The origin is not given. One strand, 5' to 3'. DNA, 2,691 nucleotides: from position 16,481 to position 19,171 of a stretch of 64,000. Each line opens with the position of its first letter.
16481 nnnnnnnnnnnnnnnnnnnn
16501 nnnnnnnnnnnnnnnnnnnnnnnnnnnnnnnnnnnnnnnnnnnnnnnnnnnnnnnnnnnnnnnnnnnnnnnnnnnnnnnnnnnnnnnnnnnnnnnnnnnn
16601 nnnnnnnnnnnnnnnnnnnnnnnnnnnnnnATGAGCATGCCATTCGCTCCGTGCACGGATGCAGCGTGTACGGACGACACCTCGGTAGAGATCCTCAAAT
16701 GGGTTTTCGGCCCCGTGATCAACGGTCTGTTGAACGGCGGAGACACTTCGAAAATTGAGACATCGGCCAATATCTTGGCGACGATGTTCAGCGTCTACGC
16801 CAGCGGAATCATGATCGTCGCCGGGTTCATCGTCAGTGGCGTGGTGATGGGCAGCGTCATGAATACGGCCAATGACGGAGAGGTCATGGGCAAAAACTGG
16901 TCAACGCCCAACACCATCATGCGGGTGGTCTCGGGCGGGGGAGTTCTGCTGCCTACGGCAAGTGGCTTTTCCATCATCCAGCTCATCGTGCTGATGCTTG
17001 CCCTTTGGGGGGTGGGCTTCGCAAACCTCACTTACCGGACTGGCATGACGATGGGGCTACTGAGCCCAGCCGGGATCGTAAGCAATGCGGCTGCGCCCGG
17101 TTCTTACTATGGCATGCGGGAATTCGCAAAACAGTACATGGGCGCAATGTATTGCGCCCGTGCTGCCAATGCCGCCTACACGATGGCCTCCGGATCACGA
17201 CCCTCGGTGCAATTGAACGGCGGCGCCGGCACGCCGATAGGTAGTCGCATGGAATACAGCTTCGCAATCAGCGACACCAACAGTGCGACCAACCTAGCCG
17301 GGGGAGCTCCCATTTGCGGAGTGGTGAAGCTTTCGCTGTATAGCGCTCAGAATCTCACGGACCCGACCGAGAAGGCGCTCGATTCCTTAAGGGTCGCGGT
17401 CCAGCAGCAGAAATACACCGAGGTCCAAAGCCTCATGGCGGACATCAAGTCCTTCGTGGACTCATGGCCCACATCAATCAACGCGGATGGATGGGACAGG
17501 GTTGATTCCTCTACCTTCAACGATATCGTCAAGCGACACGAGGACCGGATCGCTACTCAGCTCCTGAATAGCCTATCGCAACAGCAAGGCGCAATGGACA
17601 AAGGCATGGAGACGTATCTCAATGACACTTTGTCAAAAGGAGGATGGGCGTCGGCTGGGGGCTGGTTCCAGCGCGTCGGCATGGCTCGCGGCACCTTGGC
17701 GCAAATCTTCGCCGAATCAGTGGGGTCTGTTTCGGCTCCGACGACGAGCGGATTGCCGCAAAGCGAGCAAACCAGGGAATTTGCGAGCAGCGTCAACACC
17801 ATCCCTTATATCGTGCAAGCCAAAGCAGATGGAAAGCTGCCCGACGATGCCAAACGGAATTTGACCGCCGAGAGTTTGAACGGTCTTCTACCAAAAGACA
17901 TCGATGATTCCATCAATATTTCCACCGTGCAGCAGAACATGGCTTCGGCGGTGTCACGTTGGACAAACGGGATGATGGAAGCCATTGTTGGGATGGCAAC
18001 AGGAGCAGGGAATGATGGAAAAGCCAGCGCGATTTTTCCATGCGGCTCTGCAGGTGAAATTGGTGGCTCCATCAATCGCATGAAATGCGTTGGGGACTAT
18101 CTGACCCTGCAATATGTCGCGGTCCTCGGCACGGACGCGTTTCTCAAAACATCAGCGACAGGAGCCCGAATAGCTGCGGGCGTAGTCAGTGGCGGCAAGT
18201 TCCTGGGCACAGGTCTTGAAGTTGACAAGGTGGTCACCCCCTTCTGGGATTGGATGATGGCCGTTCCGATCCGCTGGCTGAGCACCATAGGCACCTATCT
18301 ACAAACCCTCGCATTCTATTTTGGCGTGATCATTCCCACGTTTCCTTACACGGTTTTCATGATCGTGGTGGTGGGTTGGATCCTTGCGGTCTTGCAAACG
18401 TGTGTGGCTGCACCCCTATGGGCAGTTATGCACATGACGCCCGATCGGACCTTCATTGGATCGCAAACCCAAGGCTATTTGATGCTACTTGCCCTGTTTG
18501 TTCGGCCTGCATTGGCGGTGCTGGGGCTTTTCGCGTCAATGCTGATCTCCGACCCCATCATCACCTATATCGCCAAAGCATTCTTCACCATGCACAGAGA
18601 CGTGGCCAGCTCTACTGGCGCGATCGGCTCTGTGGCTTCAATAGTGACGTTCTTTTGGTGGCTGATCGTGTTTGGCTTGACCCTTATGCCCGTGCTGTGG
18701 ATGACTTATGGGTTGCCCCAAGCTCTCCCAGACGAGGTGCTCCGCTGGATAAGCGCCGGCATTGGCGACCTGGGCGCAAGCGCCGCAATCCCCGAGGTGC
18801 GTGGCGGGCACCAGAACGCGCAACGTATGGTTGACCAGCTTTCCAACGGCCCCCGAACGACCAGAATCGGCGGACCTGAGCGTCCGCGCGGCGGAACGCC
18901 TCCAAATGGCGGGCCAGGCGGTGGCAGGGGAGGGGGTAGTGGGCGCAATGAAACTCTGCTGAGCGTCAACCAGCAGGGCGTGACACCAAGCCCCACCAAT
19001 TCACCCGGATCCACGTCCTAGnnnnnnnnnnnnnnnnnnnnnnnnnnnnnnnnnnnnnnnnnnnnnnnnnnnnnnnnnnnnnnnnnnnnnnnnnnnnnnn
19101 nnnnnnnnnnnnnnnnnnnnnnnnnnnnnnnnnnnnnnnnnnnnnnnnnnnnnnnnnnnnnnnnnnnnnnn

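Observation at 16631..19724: Stand-alone EAL c-di-GMP phosphodiesterase apparently co-transcribed with the DotA/TraY-like membrane protein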

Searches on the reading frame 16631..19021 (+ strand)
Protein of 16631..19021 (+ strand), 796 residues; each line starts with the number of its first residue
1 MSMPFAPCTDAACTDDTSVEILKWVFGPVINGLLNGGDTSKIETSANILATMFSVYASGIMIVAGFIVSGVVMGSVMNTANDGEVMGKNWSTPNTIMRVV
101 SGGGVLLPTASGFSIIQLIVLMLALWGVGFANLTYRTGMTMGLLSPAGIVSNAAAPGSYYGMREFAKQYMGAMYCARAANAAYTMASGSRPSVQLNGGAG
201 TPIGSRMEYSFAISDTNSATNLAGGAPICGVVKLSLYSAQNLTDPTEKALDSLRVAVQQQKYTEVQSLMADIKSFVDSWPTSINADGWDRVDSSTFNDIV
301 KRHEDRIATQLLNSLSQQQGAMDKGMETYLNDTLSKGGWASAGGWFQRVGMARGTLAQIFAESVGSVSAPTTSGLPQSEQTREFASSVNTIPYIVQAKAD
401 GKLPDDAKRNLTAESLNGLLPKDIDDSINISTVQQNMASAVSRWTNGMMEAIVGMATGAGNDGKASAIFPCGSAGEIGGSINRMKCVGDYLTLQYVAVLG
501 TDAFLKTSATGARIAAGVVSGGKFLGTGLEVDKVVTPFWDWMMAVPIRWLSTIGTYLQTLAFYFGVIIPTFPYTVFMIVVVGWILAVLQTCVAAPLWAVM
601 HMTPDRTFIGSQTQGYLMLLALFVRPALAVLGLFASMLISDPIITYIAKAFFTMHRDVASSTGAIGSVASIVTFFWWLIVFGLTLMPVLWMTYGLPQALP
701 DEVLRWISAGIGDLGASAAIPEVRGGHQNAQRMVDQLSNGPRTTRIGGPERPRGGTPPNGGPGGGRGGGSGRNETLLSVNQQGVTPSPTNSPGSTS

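Call 3: search_protein_families(library=pfam, proteins=[window:16631-19021:+], max_evalue=0.01)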
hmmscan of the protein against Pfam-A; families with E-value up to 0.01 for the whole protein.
window:16631-19021:+ (796 aa): 1 family
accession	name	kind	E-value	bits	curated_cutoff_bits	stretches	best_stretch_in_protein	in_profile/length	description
PF16961.11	OmpA_like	-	0.00092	19.5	26.6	1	473-579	57-164/195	Putative OmpA-OmpF-like porin family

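Call 5: search_protein_families(library=ncbifam, proteins=[window:16631-19021:+], max_evalue=0.01)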
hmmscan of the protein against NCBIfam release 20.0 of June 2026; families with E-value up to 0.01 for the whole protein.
window:16631-19021:+ (796 aa): 2 families
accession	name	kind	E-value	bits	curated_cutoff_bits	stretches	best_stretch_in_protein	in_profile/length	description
TIGR04346.1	DotA_TraY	subfamily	3.8e-112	376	100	1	18-707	2-655/656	DotA/TraY family protein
NF033886.1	T4SS_DotA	equivalog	1.1e-51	176.7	500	2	15-183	1-166/790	type IVB secretion system protein DotA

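Call 10: search_dna_similar(query=window:16631-19021:+, collection=plasmids, mode=protein, max_rows=30)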
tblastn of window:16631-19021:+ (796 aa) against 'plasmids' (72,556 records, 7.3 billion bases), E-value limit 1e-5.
Records with a match: 3486; places in all: 3509; records where one place covers at least 80% of the query: 1472.
Best place of each record, by identity: <60% 3486.
By first word of the organism name: Escherichia 1316; Klebsiella 813; Salmonella 445; Acinetobacter 155; Enterobacter 139; Pseudomonas 114; Shigella 109; Serratia 84; Citrobacter 64; Xanthomonas 49; and 53 more.
By predicted mobility (MOB-suite, as given by PLSDB): conjugative 2874; non-mobilizable 339; mobilizable 273.
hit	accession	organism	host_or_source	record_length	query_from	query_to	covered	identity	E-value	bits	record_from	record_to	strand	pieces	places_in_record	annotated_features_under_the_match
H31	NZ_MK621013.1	Pseudomonas syringae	-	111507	3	726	91%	52.5%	0e+0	756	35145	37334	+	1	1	DotA/TraY family protein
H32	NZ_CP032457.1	Pseudomonas savastanoi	tobacco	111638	3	726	91%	52.5%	0e+0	756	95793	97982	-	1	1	DotA/TraY family protein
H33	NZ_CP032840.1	Aeromonas veronii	Homo sapiens,feces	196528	7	724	90%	51.2%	0e+0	769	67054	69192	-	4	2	DotA/TraY family protein | hypothetical protein (x3)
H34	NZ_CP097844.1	Pseudomonas aeruginosa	Homo sapiens,endotracheal aspirate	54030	3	730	91%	50.4%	0e+0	734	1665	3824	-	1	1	DotA/TraY family protein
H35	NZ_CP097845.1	Pseudomonas aeruginosa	Homo sapiens,urine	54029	3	730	91%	50.4%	0e+0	734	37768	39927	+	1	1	DotA/TraY family protein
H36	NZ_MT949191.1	Pseudomonas aeruginosa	-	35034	3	730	91%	50.4%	0e+0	734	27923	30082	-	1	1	DotA/TraY family protein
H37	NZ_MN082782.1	Pseudomonas aeruginosa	Homo sapiens,respiratory secretion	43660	3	730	91%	50.4%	0e+0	734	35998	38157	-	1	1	DotA/TraY family protein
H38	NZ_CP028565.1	Aeromonas hydrophila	Pure Culture,Sewage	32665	3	730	91%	50.4%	0e+0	732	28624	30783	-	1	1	DotA/TraY family protein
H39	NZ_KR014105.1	Aeromonas hydrophila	-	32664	3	730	91%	50.4%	0e+0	732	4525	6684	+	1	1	DotA/TraY family protein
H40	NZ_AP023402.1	Aeromonas hydrophila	-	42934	3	730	91%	50.4%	0e+0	731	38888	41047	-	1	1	DotA/TraY family protein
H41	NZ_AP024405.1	Aeromonas caviae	-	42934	3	730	91%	50.4%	0e+0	731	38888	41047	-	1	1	DotA/TraY family protein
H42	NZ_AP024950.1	Aeromonas caviae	-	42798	3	730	91%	50.3%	0e+0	732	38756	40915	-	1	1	DotA/TraY family protein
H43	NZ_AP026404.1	Aeromonas caviae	-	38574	3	730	91%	50.3%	0e+0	732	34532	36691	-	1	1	DotA/TraY family protein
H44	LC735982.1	Klebsiella michiganensis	-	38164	3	730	91%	50.3%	0e+0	732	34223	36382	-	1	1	DotA/TraY family protein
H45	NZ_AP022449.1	Enterobacter kobei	-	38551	3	730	91%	50.3%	0e+0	732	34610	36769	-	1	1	DotA/TraY family protein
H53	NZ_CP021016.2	Xanthomonas citri pv. phaseoli var. fuscans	Phaseolus vulgaris,cell culture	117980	1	725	91%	49.7%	0e+0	726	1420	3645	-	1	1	DotA/TraY family protein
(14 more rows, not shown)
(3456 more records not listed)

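Call 11: get_annotated_region(hit=H31, flank=8000)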
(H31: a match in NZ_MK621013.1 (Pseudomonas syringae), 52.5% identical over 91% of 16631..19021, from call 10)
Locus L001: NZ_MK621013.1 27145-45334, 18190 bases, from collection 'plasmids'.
description: Pseudomonas syringae pv. actinidiae strain SP13-1 plasmid pSP13-1_111507, complete sequence
organism: Pseudomonas syringae (NCBI taxid 103796)
taxonomy: Bacteria; Pseudomonadota; Gammaproteobacteria; Pseudomonadales; Pseudomonadaceae; Pseudomonas; Pseudomonas syringae
host: -; source: -; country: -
typing (MOB-suite, as given by PLSDB): non-mobilizable
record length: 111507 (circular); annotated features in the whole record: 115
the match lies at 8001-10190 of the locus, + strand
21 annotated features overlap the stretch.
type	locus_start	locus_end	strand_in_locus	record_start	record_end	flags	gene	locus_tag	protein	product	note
CDS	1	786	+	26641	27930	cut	-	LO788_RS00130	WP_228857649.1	type IV secretion protein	-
CDS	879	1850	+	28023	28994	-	-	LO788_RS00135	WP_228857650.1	hypothetical protein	-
CDS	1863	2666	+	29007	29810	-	-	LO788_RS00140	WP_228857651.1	hypothetical protein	-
CDS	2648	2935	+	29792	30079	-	-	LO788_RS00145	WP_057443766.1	hypothetical protein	-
CDS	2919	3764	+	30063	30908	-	-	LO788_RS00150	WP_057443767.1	hypothetical protein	-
CDS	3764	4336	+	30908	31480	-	-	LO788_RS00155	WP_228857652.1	hypothetical protein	-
CDS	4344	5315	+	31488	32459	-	-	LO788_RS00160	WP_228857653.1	hypothetical protein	-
CDS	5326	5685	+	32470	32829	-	-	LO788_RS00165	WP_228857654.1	hypothetical protein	-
CDS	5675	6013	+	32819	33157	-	-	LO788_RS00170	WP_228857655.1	hypothetical protein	-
CDS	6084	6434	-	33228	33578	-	-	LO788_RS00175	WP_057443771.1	hypothetical protein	-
CDS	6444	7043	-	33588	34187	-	-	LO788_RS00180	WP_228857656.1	hypothetical protein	-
CDS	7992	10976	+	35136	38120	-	-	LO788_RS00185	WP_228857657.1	DotA/TraY family protein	-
CDS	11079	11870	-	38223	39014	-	-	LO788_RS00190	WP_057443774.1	hypothetical protein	-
CDS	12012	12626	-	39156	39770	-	-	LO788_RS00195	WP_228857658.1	hypothetical protein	-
CDS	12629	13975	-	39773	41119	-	-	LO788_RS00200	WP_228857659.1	hypothetical protein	-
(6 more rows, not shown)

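Call 12: get_annotated_region(hit=H53, flank=8000)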
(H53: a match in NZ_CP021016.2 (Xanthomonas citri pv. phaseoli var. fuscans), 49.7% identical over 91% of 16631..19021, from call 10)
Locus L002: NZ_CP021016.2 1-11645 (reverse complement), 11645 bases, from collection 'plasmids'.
description: Xanthomonas citri pv. phaseoli var. fuscans strain CFBP6991 plasmid pF, complete sequence
organism: Xanthomonas citri pv. phaseoli var. fuscans (NCBI taxid 473423)
taxonomy: Bacteria; Pseudomonadota; Gammaproteobacteria; Lysobacterales; Lysobacteraceae; Xanthomonas; Xanthomonas citri; Xanthomonas citri pv. phaseoli var. fuscans
host: -; source: Phaseolus vulgaris,cell culture; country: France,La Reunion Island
typing (MOB-suite, as given by PLSDB): non-mobilizable
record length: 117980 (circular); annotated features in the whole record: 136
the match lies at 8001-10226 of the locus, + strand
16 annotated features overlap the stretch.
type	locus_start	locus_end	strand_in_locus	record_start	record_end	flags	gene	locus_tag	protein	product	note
CDS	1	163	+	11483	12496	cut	-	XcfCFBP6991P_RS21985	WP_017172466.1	ParM/StbA family protein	GO:0030541 - plasmid partitioning [Evidence IEA]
CDS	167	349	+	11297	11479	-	-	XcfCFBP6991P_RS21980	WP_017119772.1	hypothetical protein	-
CDS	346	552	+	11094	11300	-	-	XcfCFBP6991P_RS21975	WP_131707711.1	hypothetical protein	-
CDS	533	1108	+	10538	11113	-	-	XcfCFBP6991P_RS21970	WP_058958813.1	hypothetical protein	-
CDS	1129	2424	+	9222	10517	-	-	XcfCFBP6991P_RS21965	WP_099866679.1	type IV secretion protein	-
CDS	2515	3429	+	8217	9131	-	-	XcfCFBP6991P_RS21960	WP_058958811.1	hypothetical protein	-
CDS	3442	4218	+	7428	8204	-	-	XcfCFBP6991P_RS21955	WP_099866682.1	hypothetical protein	-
CDS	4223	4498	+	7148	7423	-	-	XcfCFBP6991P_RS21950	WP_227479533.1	hypothetical protein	-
CDS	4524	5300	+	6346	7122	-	-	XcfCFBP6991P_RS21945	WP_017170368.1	hypothetical protein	-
CDS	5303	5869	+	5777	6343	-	-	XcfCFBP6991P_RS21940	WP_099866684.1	hypothetical protein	-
CDS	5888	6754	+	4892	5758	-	-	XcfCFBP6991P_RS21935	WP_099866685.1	hypothetical protein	-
CDS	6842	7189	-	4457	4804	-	-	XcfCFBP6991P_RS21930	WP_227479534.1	hypothetical protein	-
CDS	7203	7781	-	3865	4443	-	-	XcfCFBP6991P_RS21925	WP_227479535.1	hypothetical protein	-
CDS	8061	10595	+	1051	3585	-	-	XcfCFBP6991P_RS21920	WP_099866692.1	DotA/TraY family protein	-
CDS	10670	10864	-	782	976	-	-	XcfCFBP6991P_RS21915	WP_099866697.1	hypothetical protein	-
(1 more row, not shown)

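Call 13: get_annotated_region(hit=H34, flank=8000)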
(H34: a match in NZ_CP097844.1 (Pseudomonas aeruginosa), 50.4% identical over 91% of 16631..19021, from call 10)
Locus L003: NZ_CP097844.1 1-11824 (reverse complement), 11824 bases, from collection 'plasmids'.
description: Pseudomonas aeruginosa strain PA-2 plasmid pPA-2, complete sequence
organism: Pseudomonas aeruginosa (NCBI taxid 287)
taxonomy: Bacteria; Pseudomonadota; Gammaproteobacteria; Pseudomonadales; Pseudomonadaceae; Pseudomonas; Pseudomonas aeruginosa
host: -; source: Homo sapiens,endotracheal aspirate; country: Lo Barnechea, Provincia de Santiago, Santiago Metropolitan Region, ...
typing (MOB-suite, as given by PLSDB): mobilizable; replicon rep_cluster_573; relaxase MOBP
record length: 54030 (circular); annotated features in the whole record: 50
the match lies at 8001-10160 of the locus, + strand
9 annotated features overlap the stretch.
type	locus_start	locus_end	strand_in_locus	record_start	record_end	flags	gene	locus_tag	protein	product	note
CDS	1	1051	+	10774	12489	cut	tnpR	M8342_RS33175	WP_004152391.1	Tn3-like element Tn4401 family resolvase TnpR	-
CDS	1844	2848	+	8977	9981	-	-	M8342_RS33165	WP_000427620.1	IS110-like element IS4321 family transposase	-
CDS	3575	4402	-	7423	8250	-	-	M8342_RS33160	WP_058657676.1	3'-5' exonuclease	-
CDS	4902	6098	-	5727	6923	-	-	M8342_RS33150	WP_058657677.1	replication initiation protein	-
CDS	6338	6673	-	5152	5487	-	-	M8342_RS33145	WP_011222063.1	hypothetical protein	-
CDS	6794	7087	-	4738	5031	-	-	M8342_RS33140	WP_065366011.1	hypothetical protein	-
CDS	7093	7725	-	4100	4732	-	-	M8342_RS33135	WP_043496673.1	ParA family protein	-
CDS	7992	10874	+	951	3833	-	-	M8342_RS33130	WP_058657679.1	DotA/TraY family protein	-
CDS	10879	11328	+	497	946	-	-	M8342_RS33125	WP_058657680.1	hypothetical protein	-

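Call 75: search_protein_families(library=padloc, proteins=[window:16631-19021:+], max_evalue=0.001)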
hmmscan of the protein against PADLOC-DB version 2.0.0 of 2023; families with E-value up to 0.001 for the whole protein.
window:16631-19021:+ (796 aa): 0 families
